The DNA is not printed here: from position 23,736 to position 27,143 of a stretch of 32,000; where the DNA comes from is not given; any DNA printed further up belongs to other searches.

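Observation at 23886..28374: Overlap-coupled operon: CspB-like protein, DUF3027-like protein and a 1035-aa sacsin/Hsp90-type GHKL ATPase, with no function known to me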

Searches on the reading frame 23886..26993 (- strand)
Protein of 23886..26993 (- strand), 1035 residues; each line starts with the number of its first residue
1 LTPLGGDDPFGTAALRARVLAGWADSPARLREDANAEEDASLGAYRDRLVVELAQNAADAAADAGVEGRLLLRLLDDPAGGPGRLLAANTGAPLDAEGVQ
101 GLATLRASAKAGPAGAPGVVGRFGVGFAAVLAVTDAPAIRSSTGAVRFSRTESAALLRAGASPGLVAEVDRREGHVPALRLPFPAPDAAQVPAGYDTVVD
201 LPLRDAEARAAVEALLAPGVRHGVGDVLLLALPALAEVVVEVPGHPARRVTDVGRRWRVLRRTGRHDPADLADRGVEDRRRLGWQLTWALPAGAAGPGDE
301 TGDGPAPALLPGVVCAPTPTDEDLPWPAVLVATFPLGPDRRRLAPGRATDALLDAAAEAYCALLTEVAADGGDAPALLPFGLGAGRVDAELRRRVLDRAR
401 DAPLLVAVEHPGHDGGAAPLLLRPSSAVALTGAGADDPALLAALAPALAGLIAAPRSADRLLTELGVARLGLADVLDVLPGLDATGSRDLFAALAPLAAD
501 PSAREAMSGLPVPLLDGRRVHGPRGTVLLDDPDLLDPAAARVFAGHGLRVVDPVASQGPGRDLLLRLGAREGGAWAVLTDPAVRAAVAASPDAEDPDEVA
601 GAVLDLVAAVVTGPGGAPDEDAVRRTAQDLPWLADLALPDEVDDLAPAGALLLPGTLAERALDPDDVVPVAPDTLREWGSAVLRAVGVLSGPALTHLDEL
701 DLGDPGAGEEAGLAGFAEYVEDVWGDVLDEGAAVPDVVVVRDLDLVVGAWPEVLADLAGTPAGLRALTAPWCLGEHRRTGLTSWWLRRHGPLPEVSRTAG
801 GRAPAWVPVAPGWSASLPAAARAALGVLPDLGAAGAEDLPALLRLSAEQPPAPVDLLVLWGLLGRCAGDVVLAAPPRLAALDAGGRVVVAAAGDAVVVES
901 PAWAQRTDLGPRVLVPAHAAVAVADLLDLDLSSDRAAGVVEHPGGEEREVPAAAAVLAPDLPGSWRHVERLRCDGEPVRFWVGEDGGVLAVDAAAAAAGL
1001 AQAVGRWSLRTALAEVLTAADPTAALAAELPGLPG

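Call 6: search_protein_families(library=pfam, proteins=[window:23886-26993:-], max_evalue=0.01)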
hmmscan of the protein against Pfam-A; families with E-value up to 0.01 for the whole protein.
window:23886-26993:- (1035 aa): 1 family
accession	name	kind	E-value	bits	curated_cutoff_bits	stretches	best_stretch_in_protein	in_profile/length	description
PF25794.1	SACS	-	2.3e-05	24.8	32.8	1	52-146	23-125/247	Sacsin domain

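Call 7: search_protein_families(library=ncbifam, proteins=[window:23886-26993:-], max_evalue=0.01)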
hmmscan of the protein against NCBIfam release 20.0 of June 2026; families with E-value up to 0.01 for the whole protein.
window:23886-26993:- (1035 aa): 1 family
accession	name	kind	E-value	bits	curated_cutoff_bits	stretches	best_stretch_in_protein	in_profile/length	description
NF047352.1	P_loop_sacsin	domain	1.4e-19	70.3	50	1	47-139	1-79/80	sacsin N-terminal ATP-binding-like domain-containing protein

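Call 13: find_homologous_proteins(query=window:23886-26993:-, max_evalue=0.00001)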
Query window:23886-26993:- (1035 aa): 7135 proteins with E <= 0.00001 among 8000 candidates; the best 120 are listed.
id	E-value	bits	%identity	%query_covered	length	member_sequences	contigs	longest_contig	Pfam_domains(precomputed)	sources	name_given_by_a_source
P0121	0.0e+0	2027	99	95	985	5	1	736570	-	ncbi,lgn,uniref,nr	ncbi:hypothetical protein FHR75_002711 [Kineococcus radiotolerans]|uniref:ATP-binding region ATPase 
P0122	0.0e+0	1512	77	97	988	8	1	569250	-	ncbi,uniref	ncbi:sacsin N-terminal ATP-binding-like domain-containing protein [Kineococcus sp. GCM10028916]|unir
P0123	0.0e+0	1270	67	99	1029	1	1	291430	PF25794.2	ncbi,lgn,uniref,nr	ncbi:sacsin N-terminal ATP-binding-like domain-containing protein [Kineococcus rhizosphaerae]|uniref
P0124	0.0e+0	1264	67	99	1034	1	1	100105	-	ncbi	-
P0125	0.0e+0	1244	67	98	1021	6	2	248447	PF25794.2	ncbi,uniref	ncbi:sacsin N-terminal ATP-binding-like domain-containing protein [Kineococcus endophyticus]|uniref:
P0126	0.0e+0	1185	67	93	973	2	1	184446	PF25794.2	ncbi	-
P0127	0.0e+0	1173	67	89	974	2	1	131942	PF25794.2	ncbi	-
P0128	0.0e+0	1168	65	92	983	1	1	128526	-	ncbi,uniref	ncbi:sacsin N-terminal ATP-binding-like domain-containing protein [Kineococcus sp. LSe6-4]|uniref:Sa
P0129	0.0e+0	1144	63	99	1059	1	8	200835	PF25794.2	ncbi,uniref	ncbi:sacsin N-terminal ATP-binding-like domain-containing protein [Kineococcus auxinigenes]|uniref:s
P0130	0.0e+0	1102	66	87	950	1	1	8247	-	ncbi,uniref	ncbi:hypothetical protein GTQ99_15985, partial [Kineococcus sp. T13]|uniref:hypothetical protein n=1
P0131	0.0e+0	1096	63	99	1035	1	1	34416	-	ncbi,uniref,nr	ncbi:sacsin N-terminal ATP-binding-like domain-containing protein [Kineococcus rubinsiae]|uniref:sac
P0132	0.0e+0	1075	65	88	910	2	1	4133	-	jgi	jgi:hypothetical protein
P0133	0.0e+0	1057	67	84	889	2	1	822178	-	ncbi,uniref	ncbi:hypothetical protein [Kineococcus aurantiacus]|uniref:hypothetical protein n=1 Tax=Kineococcus 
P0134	0.0e+0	1056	61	95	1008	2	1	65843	-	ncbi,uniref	ncbi:sacsin N-terminal ATP-binding-like domain-containing protein [Kineococcus arenarius]|uniref:sac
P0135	0.0e+0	1049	63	99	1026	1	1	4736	PF25794.2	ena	-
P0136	0.0e+0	1037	62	99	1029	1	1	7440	PF25794.2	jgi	-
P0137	0.0e+0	1035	61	99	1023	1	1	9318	PF25794.2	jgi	-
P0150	7.2e-203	695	50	99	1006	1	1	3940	PF25794.2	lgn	-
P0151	2.6e-201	690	50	99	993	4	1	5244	PF25794.2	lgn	-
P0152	7.2e-201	689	50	99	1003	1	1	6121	PF25794.2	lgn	-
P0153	9.5e-195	668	48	99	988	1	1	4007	PF25794.2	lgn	-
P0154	2.3e-194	667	50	97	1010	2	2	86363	PF25794.2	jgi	-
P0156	5.1e-193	663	48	99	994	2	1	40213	PF25794.2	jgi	jgi:hypothetical protein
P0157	6.6e-193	662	48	99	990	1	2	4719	PF25794.2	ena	-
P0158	2.5e-192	660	48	99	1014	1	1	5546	PF25794.2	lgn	-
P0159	5.0e-192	659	48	99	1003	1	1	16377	PF25794.2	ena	-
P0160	2.7e-190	654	48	98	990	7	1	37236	PF25794.2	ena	-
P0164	7.4e-189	649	46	98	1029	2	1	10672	PF25794.2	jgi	jgi:hypothetical protein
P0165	2.2e-187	644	46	98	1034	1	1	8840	PF25794.2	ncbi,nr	ncbi:MAG TPA: hypothetical protein VFX33_01800 [Actinomycetales bacterium]|nr:hypothetical protein [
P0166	2.2e-186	641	46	98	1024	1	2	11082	PF25794.2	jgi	jgi:hypothetical protein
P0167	2.0e-185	637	48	98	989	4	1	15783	PF25794.2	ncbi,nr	ncbi:MAG TPA: hypothetical protein VKB14_10545 [Actinomycetales bacterium]|nr:hypothetical protein [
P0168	6.7e-185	636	46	98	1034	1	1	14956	PF25794.2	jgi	jgi:hypothetical protein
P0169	2.8e-184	634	47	98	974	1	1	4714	PF25794.2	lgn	-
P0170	1.1e-183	632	46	98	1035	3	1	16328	PF25794.2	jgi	jgi:hypothetical protein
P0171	3.0e-183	630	46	98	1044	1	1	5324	PF25794.2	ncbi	-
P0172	6.0e-183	629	48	99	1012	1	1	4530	PF25794.2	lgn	-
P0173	1.8e-182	628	46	98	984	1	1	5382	PF25794.2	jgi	jgi:hypothetical protein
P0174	2.3e-182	627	47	98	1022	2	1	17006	PF25794.2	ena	-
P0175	4.5e-182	626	47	97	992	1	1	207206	PF25794.2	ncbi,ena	-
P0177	7.1e-180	619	46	98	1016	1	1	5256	PF25794.2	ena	-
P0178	6.3e-179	616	45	98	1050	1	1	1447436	PF25794.2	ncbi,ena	-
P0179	7.7e-179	616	46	99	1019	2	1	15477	PF25794.2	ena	-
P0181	2.7e-178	614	47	99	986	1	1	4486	PF25794.2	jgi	jgi:hypothetical protein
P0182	1.0e-177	612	44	99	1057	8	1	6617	PF25794.2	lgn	-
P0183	1.6e-177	611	46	98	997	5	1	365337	PF25794.2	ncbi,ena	-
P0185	2.1e-177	611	47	98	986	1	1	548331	PF25794.2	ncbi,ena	-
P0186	3.5e-177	610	45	99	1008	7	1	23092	PF25794.2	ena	-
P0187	4.6e-177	610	46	99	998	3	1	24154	PF25794.2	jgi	-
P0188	1.7e-176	608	45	99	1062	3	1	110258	PF25794.2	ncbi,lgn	ncbi:sacsin N-terminal ATP-binding-like domain-containing protein [Actinopolymorpha pittospori]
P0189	2.2e-176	607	46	98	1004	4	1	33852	PF25794.2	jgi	jgi:hypothetical protein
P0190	2.3e-176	607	46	99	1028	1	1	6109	PF25794.2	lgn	-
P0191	2.8e-176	607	46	98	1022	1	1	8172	PF25794.2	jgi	jgi:hypothetical protein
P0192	2.9e-176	607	46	98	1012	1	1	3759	PF25794.2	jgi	jgi:hypothetical protein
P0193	4.5e-176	606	46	98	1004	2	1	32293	PF25794.2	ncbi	-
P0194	5.5e-176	606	45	99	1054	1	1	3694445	PF25794.2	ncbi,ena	-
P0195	8.4e-176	606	46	98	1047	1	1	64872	PF25794.2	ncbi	ncbi:MAG TPA: hypothetical protein VI248_18685 [Kineosporiaceae bacterium]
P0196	9.1e-176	605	46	99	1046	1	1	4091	PF25794.2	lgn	-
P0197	1.4e-175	605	47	94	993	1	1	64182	PF25794.2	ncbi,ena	-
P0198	1.8e-175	604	46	99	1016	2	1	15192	PF25794.2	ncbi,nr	ncbi:MAG TPA: hypothetical protein VFD41_10275 [Actinomycetales bacterium]|nr:hypothetical protein [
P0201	8.1e-175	602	46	98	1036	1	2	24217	PF25794.2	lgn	-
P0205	3.6e-174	600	45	98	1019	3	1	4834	PF25794.2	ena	-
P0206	1.6e-173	598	48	96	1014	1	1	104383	PF25794.2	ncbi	-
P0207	1.9e-173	598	46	98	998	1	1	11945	PF25794.2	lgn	-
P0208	2.8e-173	597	44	98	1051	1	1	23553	PF25794.2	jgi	jgi:hypothetical protein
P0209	3.6e-173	597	46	99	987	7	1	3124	PF25794.2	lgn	-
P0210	4.7e-173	596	46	98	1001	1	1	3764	PF25794.2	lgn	-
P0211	5.9e-173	596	45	99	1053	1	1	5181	PF25794.2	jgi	jgi:hypothetical protein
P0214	3.6e-172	593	48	96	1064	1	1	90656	PF25794.2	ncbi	ncbi:sacsin N-terminal ATP-binding-like domain-containing protein [Thalassiella azotivora]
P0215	5.1e-172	593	46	99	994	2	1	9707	PF25794.2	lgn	-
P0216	6.1e-172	593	45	98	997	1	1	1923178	PF25794.2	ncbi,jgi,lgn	jgi:hypothetical protein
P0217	7.2e-172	593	48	98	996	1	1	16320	PF25794.2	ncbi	ncbi:MAG: sacsin N-terminal ATP-binding-like domain-containing protein [Actinomycetes bacterium]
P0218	8.3e-172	592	46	99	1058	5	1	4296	PF25794.2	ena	-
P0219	1.8e-171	591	45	98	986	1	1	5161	PF25794.2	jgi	jgi:hypothetical protein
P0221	2.4e-171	591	45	98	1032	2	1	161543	PF25794.2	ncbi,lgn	-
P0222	3.0e-171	590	46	99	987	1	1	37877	PF25794.2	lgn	-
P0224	4.9e-171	590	44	99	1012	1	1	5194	PF25794.2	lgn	-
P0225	5.3e-171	590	45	97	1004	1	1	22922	PF25794.2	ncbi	-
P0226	9.7e-171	589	46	98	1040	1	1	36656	PF25794.2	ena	-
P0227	1.1e-170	589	46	99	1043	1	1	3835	PF25794.2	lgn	-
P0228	2.5e-170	587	46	98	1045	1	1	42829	PF25794.2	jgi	jgi:hypothetical protein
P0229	3.0e-170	587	44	98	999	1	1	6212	PF25794.2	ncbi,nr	ncbi:MAG: hypothetical protein M3P23_08340 [Actinomycetota bacterium]|nr:hypothetical protein [Actin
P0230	5.4e-170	586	45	98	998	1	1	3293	PF25794.2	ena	-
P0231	6.3e-170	586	45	98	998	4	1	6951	PF25794.2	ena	-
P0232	1.1e-169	585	50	75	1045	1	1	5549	PF25794.2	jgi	jgi:hypothetical protein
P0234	1.7e-169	585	46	98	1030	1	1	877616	PF25794.2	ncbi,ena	-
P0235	1.9e-169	584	44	99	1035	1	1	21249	PF25794.2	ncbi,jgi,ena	-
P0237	2.7e-169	584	45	98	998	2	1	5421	PF25794.2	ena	-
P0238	1.4e-168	582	46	96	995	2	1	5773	PF25794.2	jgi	jgi:hypothetical protein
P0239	1.7e-168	581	43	99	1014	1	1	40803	PF25794.2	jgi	jgi:hypothetical protein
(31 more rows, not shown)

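Call 25: search_solved_structures(query=A2, max_evalue=1, show_alignments=2)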
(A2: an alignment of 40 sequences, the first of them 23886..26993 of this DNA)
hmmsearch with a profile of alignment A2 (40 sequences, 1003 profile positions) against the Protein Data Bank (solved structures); distinct sequences matched with E-value up to 1: 48.
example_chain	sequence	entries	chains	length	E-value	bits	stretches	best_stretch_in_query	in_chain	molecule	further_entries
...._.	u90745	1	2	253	0.00018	23.3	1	48-134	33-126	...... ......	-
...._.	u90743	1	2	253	0.00021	23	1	47-134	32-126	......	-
5v44_A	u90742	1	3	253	0.00021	23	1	47-134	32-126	Sacsin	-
5v46_A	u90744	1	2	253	0.00024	22.9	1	76-134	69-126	Sacsin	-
3h80_A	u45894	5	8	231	0.015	16.9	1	61-136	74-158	Heat shock protein 83-1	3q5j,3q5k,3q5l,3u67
1y4s_A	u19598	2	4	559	0.019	16.6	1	63-137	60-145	Chaperone protein htpG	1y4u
2iop_A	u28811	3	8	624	0.025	16.2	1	63-137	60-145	Chaperone protein htpG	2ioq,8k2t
4gqt_A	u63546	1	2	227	0.027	16.1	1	69-135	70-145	Heat shock protein 90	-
7c04_A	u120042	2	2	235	0.049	15.2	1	66-136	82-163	Heat shock protein 75 kDa, mitochondrial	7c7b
5f3k_A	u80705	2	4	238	0.051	15.2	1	66-136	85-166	Heat shock protein 75 kDa, mitochondrial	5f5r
2ior_A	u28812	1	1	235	0.052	15.1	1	63-137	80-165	Chaperone protein htpG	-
2yga_A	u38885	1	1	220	0.07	14.7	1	67-136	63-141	ATP-DEPENDENT MOLECULAR CHAPERONE HSP82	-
2esa_A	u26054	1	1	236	0.11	14.1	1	67-135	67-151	Endoplasmin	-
7u8u_A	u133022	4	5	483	0.18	13.3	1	67-136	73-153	Heat shock protein 75 kDa, mitochondrial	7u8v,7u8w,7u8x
5hph_A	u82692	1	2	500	0.19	13.3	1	67-136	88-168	Heat shock protein 75 kDa, mitochondrial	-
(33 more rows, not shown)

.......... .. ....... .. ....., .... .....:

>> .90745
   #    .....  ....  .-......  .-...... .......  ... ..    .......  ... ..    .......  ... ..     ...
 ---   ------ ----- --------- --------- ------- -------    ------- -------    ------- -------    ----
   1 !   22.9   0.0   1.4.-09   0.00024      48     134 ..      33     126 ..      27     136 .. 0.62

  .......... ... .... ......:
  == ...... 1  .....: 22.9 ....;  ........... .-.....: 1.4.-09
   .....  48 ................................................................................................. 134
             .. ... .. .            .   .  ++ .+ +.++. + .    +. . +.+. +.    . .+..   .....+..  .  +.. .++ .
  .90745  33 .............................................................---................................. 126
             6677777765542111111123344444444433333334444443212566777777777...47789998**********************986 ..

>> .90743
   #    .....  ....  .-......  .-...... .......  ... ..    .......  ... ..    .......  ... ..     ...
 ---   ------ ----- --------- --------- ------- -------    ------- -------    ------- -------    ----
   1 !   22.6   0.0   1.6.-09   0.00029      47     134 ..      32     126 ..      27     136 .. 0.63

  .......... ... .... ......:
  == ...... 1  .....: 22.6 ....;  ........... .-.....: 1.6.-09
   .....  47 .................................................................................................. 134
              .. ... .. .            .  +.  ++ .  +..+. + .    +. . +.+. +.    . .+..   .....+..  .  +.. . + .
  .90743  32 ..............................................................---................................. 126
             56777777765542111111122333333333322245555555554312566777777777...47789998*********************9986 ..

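Call 39: predict_structure(alignment_id=A2)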
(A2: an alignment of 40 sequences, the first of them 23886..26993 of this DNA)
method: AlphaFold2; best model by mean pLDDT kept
length: 1035 residues; sequences in the alignment: 40
mean_pLDDT: 90.0   pTM: 0.67
mean pLDDT of the five models: 90.0, 89.8, 88.4, 88.2, 85.1
residues with pLDDT >= 90: 780; 70-90: 182; 50-70: 34; < 50: 39
segments of 3 or more residues with pLDDT < 50: 1-5, 107-122, 295-308
pLDDT, mean of each block of 10 residues (from residue 1): 59 92 91 86 75 89 92 95 96 88 64 44 63 93 92 92 88 91 93 95 94 80 77 92 92 90 94 85 91 55 46 64 82 82 88 95 94 90 89 95 93 72 96 93 92 92 95 92 92 95 95 96 96 94 97 96 97 95 97 97 97 90 93 96 97 96 96 97 97 92 90 93 89 91 92 95 95 93 96 95 95 96 97 94 96 96 94 94 96 96 95 95 97 95 92 92 95 96 93 97 93 92 87 64
secondary structure, 60 per line:
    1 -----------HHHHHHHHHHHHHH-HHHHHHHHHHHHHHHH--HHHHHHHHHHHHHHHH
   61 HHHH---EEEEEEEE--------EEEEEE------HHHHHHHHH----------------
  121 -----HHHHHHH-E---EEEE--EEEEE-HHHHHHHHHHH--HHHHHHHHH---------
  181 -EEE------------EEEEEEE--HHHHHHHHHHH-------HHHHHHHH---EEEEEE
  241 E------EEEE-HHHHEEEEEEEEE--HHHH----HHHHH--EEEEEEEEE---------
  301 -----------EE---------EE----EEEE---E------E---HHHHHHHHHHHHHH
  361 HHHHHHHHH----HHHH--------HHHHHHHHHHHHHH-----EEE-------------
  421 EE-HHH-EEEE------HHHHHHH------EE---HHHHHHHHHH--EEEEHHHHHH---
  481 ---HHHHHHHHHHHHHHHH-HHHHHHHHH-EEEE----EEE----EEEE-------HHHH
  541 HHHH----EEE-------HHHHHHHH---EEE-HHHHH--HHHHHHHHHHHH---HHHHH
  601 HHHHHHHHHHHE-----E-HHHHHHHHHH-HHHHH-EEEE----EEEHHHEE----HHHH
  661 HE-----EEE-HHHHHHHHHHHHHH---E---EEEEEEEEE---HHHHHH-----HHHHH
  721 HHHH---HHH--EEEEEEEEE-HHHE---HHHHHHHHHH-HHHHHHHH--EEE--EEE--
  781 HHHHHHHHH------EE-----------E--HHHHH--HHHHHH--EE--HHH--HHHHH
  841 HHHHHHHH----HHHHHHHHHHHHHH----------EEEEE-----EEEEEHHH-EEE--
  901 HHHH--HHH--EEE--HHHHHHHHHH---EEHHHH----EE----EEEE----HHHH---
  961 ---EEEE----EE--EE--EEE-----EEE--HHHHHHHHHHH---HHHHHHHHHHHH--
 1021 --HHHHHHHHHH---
elements in order (helices of 4 or more, strands of 3 or more residues): H12-25 H27-42 H45-64 E68-75 E84-89 H96-104 H126-132 E138-141 E144-148 H150-160 H163-171 E182-184 E197-203 H206-216 H224-231 E235-241 E248-251 H253-256 E257-265 H268-271 H276-280 E283-291 E329-332 H347-369 H374-377 H386-399 E405-407 E428-431 H438-444 H456-465 E468-471 H472-477 H484-499 H501-509 E511-514 E519-521 E526-529 H537-544 E549-551 H559-566 E570-572 H574-578 H581-592 H596-611 H620-629 H631-635 E637-640 E645-647 H657-661 E668-670 H672-685 E693-701 H705-710 H716-724 E733-741 H750-759 H761-768 E771-773 E776-778 H781-789 H812-816 H819-824 H836-848 H853-866 E877-881 E887-891 E896-898 H901-904 E912-914 H917-926 H932-935 E946-949 H954-957 E964-967 E980-982 E988-990 H993-1003 H1007-1018 H1023-1032
